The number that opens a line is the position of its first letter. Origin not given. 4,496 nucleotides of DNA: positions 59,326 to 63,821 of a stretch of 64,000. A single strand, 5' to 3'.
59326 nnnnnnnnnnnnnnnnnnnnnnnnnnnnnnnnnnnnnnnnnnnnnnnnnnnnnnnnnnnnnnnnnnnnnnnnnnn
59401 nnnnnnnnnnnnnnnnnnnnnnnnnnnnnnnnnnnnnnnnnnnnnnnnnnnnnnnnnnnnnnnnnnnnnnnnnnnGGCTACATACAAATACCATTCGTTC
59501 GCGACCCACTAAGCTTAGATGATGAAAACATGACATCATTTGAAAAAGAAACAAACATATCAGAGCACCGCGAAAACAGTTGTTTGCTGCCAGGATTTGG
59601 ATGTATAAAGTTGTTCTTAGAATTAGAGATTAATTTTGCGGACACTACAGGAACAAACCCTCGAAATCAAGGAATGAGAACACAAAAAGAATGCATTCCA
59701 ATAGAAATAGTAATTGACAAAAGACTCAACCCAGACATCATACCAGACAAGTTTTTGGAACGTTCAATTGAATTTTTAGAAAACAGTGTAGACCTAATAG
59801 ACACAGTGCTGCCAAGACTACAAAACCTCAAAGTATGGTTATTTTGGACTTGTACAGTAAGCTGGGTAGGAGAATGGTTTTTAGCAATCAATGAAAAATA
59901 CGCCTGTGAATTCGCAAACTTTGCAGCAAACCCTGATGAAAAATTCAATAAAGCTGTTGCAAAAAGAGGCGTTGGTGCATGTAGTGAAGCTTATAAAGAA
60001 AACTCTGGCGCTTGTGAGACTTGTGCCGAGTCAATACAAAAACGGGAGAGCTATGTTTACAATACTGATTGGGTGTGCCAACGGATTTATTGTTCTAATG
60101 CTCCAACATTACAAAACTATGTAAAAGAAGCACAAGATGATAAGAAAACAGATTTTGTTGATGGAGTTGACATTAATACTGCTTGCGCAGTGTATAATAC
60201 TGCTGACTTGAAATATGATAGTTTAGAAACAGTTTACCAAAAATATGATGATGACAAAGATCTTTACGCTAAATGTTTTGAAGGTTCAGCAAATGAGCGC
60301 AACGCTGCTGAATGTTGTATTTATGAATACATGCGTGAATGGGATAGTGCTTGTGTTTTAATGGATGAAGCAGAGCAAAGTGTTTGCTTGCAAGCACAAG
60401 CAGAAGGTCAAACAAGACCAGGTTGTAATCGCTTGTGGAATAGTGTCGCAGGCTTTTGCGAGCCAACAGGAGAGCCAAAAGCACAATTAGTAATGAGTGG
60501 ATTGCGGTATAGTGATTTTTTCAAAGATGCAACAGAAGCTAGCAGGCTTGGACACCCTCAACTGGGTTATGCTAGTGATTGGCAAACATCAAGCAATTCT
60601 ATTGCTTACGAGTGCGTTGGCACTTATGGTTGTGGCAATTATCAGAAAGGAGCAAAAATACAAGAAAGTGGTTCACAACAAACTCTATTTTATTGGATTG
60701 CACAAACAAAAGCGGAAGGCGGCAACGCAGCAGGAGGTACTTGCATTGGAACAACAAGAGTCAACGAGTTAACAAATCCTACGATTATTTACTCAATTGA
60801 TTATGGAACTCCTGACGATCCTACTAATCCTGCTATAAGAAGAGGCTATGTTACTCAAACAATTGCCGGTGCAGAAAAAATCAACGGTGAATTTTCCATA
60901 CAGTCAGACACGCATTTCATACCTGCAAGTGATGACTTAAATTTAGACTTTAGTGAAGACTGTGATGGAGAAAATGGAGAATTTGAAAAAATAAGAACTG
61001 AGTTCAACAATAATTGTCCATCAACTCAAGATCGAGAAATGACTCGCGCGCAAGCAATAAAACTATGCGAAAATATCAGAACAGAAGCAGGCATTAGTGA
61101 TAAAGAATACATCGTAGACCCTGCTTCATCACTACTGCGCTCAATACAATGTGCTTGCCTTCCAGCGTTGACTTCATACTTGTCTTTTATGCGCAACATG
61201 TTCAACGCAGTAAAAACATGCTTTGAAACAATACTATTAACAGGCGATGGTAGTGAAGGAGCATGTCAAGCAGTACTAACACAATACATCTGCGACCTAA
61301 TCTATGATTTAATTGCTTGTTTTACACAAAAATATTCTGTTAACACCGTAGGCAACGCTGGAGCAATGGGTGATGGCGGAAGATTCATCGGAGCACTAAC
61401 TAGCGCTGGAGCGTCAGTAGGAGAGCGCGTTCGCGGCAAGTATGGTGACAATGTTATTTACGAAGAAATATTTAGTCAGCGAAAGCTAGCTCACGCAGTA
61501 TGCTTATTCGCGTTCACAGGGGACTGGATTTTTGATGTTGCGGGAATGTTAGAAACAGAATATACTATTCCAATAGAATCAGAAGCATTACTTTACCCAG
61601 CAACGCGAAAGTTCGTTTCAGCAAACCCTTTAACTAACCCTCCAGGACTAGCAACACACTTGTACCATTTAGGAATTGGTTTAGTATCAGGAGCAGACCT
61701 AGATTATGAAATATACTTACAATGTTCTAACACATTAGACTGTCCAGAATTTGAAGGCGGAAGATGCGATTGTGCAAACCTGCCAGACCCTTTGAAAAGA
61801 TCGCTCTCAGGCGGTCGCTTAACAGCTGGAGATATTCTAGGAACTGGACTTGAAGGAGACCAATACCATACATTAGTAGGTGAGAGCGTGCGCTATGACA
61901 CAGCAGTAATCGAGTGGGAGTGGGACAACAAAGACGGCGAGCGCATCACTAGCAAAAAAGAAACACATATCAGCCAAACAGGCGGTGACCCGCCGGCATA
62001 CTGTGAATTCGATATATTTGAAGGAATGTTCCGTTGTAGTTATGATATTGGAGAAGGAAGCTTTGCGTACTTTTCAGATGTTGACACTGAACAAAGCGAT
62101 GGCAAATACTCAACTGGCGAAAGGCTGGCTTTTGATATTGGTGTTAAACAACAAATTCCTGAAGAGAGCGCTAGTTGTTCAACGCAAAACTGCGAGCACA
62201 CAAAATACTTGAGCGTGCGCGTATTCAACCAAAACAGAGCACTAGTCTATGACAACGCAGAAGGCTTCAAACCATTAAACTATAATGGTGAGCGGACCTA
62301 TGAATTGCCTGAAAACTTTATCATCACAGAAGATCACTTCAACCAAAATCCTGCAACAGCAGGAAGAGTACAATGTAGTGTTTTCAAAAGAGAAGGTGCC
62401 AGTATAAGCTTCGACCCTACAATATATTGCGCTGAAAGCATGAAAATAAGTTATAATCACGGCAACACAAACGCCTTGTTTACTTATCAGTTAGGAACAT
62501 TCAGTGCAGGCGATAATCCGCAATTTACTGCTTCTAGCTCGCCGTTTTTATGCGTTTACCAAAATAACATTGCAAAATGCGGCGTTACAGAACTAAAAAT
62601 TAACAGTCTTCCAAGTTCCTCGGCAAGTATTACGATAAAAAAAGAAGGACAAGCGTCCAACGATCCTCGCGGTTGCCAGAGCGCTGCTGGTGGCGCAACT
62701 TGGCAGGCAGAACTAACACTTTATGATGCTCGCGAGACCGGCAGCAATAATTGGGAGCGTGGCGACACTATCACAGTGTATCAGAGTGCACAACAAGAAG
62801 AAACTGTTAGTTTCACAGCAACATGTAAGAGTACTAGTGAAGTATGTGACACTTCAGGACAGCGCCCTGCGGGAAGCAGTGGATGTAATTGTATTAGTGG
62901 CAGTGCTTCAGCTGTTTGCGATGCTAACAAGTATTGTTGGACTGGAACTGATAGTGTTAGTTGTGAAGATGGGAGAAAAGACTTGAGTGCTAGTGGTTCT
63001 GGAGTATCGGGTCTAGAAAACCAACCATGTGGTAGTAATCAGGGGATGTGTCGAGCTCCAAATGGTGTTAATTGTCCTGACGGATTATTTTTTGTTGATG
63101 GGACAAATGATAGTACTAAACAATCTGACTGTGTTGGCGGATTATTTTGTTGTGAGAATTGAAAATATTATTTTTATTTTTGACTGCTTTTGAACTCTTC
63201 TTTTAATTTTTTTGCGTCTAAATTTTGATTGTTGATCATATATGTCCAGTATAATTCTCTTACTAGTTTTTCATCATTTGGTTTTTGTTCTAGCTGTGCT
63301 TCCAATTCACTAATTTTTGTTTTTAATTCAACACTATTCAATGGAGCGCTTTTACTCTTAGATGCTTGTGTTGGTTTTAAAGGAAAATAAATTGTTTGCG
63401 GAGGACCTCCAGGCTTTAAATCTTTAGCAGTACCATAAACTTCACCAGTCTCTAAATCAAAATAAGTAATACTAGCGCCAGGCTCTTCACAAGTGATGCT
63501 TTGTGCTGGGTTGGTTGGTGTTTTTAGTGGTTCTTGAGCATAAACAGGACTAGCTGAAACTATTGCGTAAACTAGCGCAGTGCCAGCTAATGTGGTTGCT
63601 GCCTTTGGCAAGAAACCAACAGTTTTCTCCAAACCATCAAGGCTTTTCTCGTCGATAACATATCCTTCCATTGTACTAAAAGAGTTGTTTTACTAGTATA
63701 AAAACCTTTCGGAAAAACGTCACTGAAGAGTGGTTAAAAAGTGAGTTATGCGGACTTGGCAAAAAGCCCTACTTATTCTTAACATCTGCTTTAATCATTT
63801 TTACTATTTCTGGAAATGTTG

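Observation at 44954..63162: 18-kb surface-appendage operon built from a duplicated three-gene module (membrane protein, giant KRGQ pilin-like protein, giant LLPVYSA Cys-rich protein)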

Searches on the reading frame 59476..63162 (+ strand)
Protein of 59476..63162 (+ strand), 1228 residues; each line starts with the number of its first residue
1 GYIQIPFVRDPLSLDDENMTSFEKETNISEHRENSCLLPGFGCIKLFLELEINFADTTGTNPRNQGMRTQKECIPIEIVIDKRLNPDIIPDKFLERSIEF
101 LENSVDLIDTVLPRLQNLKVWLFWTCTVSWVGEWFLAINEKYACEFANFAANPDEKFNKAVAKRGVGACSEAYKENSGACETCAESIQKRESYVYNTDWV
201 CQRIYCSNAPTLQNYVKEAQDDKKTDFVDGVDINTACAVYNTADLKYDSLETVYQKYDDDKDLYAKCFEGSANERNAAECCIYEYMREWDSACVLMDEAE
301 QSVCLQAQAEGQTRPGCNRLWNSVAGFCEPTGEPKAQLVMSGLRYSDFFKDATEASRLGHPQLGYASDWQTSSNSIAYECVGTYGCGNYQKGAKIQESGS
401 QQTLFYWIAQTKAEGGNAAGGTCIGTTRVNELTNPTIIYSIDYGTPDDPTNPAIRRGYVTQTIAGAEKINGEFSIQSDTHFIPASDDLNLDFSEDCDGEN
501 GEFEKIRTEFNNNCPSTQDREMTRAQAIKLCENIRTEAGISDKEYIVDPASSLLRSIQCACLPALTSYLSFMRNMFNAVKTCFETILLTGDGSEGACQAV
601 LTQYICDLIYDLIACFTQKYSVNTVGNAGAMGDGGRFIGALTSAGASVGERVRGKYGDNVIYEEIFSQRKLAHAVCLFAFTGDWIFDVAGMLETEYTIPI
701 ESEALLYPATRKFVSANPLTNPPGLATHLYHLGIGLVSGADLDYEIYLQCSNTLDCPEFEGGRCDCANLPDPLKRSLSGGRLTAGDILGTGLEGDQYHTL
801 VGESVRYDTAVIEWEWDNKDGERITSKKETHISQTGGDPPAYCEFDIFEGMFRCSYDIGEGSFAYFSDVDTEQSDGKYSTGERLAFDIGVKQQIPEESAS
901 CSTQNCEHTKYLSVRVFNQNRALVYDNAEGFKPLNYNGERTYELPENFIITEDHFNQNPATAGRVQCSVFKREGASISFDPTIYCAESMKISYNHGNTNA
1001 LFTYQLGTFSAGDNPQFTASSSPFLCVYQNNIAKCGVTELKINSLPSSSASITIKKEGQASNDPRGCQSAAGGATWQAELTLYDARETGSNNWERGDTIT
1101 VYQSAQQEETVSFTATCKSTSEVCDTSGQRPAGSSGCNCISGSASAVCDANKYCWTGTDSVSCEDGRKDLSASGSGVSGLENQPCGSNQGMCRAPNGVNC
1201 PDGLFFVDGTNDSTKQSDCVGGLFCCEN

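Call 41: find_homologous_proteins(query=window:59476-63162:+, max_evalue=0.001)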
Query window:59476-63162:+ (1228 aa): 11 proteins with E <= 0.001 among 3609 candidates.
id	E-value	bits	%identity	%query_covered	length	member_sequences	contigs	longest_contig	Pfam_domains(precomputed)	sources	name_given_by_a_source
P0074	0.0e+0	2889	100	100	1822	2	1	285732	PF09136.17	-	-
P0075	9.9e-172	592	33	90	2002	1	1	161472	PF00041.28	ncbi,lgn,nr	ncbi:MAG: fibronectin type III domain-containing protein [Candidatus Woesearchaeota archaeon]|nr:fib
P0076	6.2e-154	533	34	51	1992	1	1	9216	PF00041.28,PF16656.12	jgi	-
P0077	2.4e-143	498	34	49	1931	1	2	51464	PF00041.28,PF16656.12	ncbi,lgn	ncbi:MAG: fibronectin type III domain-containing protein [Candidatus Woesearchaeota archaeon]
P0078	1.1e-139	486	41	32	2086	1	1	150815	-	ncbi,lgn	-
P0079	3.8e-131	457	42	34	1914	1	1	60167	-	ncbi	-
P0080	1.9e-127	445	31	78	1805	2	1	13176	-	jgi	-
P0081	4.4e-119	417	32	76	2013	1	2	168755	PF05345.19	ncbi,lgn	-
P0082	1.8e-114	402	37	31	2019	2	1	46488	PF05345.19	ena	-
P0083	1.7e-109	386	32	70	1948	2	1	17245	-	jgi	jgi:hypothetical protein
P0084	2.1e-7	47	24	22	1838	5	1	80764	PF16656.12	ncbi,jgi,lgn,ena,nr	ncbi:MAG TPA: hypothetical protein VJC39_04750 [Candidatus Nanoarchaeia archaeon]|nr:hypothetical pr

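Call 43: search_solved_structures(query=A2, max_evalue=1, show_alignments=0)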
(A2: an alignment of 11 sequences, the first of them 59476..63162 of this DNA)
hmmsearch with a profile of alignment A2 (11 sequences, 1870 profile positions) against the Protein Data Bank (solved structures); distinct sequences matched with E-value up to 1: 23.
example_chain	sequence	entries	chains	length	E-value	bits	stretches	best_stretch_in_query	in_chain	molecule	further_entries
8pn5_A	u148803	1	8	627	2.5e-15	58.3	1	229-359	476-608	DUF3472 domain-containing protein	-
8pmu_A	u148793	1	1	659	2.8e-15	58.2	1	229-359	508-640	DUF3472 domain-containing protein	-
8pn3_A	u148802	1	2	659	2.8e-15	58.2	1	229-359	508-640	DUF3472 domain-containing protein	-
1k85_A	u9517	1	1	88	3.2e-08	34.8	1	240-321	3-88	CHITINASE A1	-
7dm0_A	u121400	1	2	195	3.6e-07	31.3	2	114-200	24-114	Biofilm-associated surface protein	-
6bt9_A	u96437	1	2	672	6e-06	27.2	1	235-323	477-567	Chitinase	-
5z06_A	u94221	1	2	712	0.0003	21.6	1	247-336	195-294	BDI_3064 protein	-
9ot8_A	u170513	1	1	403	0.00092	20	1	236-304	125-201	FN3con-9 - FN3con-41 fusion,Galectin-3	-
4u3h_A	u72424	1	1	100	0.0031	18.2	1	239-314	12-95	FN3con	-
6m3a_A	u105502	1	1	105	0.0031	18.2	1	114-191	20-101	Biofilm-associated surface protein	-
8bvo_A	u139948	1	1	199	0.0047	17.6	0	240-311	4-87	Titin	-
3mpc_A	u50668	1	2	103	0.0064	17.2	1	241-311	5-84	Fn3-like protein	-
8bxr_A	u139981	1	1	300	0.0076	17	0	239-310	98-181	Titin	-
6xsx_A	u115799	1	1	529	0.0095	16.6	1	248-312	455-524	ZmpA Glycopeptidase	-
3lpw_A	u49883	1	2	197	0.026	15.2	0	241-307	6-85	A77-A78 domain from Titin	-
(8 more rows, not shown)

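Call 44: find_homologous_proteins(query=A2, max_evalue=0.001)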
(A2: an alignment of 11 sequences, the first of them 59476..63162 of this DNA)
Query A2 (11 sequences) (1228 aa, profile of the alignment): 20 proteins with E <= 0.001 among 5417 candidates.
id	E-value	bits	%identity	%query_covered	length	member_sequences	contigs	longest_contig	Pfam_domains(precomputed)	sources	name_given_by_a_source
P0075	0.0e+0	2311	33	90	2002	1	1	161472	PF00041.28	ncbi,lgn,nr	ncbi:MAG: fibronectin type III domain-containing protein [Candidatus Woesearchaeota archaeon]|nr:fib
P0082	0.0e+0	2189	37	31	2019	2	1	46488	PF05345.19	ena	-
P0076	0.0e+0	2188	34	51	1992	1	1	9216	PF00041.28,PF16656.12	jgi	-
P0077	0.0e+0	2144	34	49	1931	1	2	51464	PF00041.28,PF16656.12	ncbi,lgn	ncbi:MAG: fibronectin type III domain-containing protein [Candidatus Woesearchaeota archaeon]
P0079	0.0e+0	2093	42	34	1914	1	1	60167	-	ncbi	-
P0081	0.0e+0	2081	32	76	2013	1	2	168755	PF05345.19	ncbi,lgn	-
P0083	0.0e+0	2041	32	70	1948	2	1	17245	-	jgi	jgi:hypothetical protein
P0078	0.0e+0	1936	41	32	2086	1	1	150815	-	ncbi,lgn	-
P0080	0.0e+0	1933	31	78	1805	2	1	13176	-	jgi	-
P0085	0.0e+0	1709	45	28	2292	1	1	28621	PF16656.12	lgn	-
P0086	0.0e+0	1707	32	35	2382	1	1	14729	-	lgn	-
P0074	0.0e+0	1680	100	100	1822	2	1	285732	PF09136.17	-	-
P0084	0.0e+0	1259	24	22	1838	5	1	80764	PF16656.12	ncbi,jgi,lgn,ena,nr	ncbi:MAG TPA: hypothetical protein VJC39_04750 [Candidatus Nanoarchaeia archaeon]|nr:hypothetical pr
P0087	1.3e-118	416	-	-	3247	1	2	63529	PF12733.14,PF12044.15,PF07495.20,PF27332.1,PF15418.13,PF14347.12,PF17957.8,PF13750.13,PF24893.1,PF24156.3,PF09829.15,PF09136.17,PF19077.7,PF00089.33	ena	-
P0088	3.0e-63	232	-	-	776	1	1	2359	PF16655.13,PF23376.2,PF25077.2,PF16893.12,PF24489.2,PF00041.28,PF10179.16,PF16656.12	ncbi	ncbi:MAG: fibronectin type III domain-containing protein, partial [Candidatus Moraniibacteriota bact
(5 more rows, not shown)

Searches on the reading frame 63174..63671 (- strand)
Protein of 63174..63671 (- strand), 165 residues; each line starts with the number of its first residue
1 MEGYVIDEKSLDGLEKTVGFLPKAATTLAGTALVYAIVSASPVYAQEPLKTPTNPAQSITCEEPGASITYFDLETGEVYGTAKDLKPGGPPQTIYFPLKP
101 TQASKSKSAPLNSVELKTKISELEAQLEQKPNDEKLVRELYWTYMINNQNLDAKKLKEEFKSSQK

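Call 48: find_encoding_contigs(protein=window:63174-63671:-, flank=10000, max_places=2)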
Protein window:63174-63671:- (165 aa): 1 contig read that carries it; 1 place shown.
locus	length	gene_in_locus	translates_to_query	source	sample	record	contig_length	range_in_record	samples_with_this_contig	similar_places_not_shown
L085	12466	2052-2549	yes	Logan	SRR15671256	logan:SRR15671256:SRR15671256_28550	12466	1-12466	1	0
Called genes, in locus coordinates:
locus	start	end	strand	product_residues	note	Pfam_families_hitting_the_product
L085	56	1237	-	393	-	PF04055:Radical_SAM, PF13353:Fer4_12 (faint)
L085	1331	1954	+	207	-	PF00561:Abhydrolase_1 (faint), PF06821:Ser_hydrolase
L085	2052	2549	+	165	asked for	-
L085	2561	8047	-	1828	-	PF09136:Glucodextran_B (faint)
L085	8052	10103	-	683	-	-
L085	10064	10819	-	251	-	-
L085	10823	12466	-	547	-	?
